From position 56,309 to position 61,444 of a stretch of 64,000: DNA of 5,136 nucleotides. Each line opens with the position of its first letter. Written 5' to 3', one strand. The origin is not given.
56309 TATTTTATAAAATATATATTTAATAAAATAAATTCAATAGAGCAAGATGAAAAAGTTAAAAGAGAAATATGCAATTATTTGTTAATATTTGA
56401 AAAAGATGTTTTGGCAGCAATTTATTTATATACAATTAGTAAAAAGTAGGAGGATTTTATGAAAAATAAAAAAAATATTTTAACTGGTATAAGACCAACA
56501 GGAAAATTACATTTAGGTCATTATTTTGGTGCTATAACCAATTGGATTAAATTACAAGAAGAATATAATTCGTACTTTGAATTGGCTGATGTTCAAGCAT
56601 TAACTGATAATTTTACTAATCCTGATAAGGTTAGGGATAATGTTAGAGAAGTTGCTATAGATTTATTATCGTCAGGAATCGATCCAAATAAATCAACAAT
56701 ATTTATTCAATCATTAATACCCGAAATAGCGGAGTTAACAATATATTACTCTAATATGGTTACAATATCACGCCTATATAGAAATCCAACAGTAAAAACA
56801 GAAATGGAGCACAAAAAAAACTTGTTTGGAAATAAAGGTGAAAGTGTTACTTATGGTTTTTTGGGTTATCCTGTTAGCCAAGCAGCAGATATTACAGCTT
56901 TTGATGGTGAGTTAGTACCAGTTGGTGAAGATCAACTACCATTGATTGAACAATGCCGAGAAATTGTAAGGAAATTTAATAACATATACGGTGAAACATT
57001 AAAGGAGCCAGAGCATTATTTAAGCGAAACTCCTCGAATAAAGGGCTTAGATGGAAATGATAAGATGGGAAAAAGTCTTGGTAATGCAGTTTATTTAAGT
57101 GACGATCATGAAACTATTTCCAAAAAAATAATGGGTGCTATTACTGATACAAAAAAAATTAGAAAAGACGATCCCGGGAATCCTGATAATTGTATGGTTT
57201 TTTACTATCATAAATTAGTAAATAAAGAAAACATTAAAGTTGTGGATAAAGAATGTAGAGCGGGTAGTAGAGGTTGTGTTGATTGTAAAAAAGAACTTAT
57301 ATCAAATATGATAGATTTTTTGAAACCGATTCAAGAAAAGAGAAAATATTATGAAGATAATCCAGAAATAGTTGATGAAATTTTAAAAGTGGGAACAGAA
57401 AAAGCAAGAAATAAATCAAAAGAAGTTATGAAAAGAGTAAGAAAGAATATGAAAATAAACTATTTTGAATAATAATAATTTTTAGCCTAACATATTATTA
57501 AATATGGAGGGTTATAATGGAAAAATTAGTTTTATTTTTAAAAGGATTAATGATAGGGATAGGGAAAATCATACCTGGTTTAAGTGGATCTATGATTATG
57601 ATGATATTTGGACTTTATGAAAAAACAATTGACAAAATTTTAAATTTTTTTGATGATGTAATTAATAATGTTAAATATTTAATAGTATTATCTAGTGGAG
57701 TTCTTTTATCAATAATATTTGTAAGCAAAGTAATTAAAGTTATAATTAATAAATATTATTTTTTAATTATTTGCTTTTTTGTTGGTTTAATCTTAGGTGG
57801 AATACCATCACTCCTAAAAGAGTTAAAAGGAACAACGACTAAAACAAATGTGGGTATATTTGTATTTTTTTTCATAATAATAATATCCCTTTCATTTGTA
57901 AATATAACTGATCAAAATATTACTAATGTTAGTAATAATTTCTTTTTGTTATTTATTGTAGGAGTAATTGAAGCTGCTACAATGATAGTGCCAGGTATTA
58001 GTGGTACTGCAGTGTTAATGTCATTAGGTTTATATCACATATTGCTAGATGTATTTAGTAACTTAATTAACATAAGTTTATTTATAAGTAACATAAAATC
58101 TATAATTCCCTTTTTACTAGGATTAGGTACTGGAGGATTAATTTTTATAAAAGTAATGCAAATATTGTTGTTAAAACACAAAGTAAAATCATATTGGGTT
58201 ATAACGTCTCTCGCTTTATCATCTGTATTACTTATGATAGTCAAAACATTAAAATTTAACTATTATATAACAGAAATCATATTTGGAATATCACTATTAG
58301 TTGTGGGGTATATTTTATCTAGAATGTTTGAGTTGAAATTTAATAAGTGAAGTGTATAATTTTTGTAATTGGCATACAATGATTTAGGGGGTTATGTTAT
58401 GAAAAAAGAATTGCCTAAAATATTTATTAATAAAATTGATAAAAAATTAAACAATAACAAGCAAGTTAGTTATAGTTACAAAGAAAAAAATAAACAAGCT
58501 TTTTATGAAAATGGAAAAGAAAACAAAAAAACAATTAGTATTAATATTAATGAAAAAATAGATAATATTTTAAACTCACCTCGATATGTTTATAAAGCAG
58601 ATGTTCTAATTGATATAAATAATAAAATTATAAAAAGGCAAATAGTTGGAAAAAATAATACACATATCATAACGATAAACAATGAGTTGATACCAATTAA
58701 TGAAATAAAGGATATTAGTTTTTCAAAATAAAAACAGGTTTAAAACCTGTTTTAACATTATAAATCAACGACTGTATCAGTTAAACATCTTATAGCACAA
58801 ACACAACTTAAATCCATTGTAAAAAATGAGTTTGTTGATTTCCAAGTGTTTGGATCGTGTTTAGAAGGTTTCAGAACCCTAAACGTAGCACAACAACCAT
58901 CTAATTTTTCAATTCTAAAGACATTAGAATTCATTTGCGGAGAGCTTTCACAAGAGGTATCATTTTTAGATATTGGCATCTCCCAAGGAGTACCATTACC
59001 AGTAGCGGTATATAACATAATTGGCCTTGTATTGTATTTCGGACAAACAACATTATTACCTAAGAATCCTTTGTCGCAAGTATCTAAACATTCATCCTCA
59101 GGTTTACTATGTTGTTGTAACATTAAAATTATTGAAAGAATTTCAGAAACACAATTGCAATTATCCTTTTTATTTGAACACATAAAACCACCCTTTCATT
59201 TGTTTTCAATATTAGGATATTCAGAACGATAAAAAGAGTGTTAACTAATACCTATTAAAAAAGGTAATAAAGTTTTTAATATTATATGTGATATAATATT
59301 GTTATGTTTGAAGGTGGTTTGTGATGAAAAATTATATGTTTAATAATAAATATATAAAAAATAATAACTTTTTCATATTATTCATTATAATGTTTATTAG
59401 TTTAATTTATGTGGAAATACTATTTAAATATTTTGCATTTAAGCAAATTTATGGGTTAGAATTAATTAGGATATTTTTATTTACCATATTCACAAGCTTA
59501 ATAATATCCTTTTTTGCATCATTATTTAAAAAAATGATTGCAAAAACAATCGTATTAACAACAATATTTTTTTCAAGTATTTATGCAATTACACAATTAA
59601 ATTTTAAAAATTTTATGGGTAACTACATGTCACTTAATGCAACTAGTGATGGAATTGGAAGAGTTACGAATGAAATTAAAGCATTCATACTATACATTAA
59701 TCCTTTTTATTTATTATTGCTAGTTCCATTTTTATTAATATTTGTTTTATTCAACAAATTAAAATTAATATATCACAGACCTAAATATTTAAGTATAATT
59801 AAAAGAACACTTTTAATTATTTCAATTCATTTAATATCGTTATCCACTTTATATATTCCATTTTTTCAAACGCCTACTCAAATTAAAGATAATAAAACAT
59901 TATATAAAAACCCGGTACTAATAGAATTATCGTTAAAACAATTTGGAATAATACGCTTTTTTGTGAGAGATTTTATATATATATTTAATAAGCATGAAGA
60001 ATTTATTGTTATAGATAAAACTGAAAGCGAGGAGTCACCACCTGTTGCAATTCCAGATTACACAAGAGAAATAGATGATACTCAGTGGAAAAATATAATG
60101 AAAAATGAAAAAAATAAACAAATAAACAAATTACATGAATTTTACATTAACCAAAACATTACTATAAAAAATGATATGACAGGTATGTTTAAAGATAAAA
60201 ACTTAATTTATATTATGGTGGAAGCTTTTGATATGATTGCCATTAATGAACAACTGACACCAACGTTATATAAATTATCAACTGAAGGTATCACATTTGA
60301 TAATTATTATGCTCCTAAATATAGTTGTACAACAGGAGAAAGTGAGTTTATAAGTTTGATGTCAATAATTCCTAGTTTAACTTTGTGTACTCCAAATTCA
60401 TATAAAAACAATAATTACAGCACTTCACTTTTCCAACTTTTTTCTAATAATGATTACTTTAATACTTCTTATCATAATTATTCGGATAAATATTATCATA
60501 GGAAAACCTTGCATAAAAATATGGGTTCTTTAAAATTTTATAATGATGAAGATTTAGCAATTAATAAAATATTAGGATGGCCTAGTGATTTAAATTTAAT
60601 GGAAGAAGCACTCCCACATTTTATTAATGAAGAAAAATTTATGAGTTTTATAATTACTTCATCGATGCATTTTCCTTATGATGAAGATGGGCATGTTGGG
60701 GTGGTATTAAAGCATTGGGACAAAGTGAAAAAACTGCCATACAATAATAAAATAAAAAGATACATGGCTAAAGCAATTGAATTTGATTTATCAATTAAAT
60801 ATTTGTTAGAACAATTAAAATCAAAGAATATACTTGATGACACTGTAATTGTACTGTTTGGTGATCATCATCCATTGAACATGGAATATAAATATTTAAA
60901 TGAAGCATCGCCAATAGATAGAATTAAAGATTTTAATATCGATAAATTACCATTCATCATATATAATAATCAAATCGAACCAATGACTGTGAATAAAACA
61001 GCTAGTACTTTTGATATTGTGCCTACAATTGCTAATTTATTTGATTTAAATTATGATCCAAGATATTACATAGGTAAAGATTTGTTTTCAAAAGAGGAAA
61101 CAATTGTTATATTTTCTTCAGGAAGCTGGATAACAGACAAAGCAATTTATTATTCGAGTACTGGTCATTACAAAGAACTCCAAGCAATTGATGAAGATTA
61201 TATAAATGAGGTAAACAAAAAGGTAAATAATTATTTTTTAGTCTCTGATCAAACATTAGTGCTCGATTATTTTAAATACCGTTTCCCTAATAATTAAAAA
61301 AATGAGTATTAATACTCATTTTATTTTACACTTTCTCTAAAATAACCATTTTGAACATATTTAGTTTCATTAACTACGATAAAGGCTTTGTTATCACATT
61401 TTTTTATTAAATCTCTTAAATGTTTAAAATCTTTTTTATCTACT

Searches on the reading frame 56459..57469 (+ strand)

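Call 38: search_protein_families(library=pfam, proteins=[window:56459-57469:+], max_evalue=0.00001)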
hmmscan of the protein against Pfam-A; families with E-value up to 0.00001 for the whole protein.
window:56459-57469:+ (337 aa): 1 family
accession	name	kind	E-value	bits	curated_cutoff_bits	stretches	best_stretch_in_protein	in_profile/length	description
PF00579.31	tRNA-synt_1b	-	1.4e-55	189.2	21.1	1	5-289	6-292/292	tRNA synthetases class I (W and Y)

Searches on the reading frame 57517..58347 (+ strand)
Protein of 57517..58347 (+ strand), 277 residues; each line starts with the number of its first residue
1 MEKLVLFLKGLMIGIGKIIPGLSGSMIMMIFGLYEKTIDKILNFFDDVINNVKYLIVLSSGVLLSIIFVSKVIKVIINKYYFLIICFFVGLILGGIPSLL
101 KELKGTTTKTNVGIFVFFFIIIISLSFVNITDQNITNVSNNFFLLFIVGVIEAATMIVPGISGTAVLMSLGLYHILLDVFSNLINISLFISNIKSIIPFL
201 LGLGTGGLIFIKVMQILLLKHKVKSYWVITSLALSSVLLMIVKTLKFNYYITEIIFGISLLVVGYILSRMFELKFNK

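Call 55: search_protein_families(library=pfam, proteins=[window:57517-58347:+], max_evalue=0.00001)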
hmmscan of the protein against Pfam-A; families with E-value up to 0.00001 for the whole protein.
window:57517-58347:+ (277 aa): 1 family
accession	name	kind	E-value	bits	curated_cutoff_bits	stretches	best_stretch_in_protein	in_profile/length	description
PF04018.18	VCA0040-like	-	1.3e-33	117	26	1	13-241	1-229/246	Undecaprenyl phosphate translocase-like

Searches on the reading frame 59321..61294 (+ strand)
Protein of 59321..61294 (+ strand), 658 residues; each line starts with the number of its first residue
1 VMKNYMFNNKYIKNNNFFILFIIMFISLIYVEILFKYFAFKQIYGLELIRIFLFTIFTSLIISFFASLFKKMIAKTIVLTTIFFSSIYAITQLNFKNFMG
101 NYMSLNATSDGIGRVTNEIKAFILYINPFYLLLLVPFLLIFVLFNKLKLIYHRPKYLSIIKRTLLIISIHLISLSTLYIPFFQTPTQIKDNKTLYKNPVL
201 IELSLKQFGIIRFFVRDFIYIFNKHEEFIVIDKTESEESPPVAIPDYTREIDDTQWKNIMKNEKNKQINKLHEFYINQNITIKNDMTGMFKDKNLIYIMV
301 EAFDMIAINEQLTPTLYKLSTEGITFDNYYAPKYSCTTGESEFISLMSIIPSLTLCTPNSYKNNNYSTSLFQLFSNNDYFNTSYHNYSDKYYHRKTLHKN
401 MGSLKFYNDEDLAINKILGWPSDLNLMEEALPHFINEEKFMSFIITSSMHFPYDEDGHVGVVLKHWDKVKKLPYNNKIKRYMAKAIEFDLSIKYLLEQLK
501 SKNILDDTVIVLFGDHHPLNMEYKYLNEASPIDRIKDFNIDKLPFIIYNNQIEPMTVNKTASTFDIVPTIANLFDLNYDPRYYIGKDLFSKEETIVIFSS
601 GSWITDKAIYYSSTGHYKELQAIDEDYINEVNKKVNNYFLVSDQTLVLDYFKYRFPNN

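Call 38: search_protein_families(library=pfam, proteins=[window:59321-61294:+], max_evalue=0.00001)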
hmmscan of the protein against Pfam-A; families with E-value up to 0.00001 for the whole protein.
window:59321-61294:+ (658 aa): 1 family
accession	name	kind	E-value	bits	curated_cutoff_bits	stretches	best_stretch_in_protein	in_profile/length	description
PF00884.28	Sulfatase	-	2.6e-22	80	25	1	293-575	1-300/301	Sulfatase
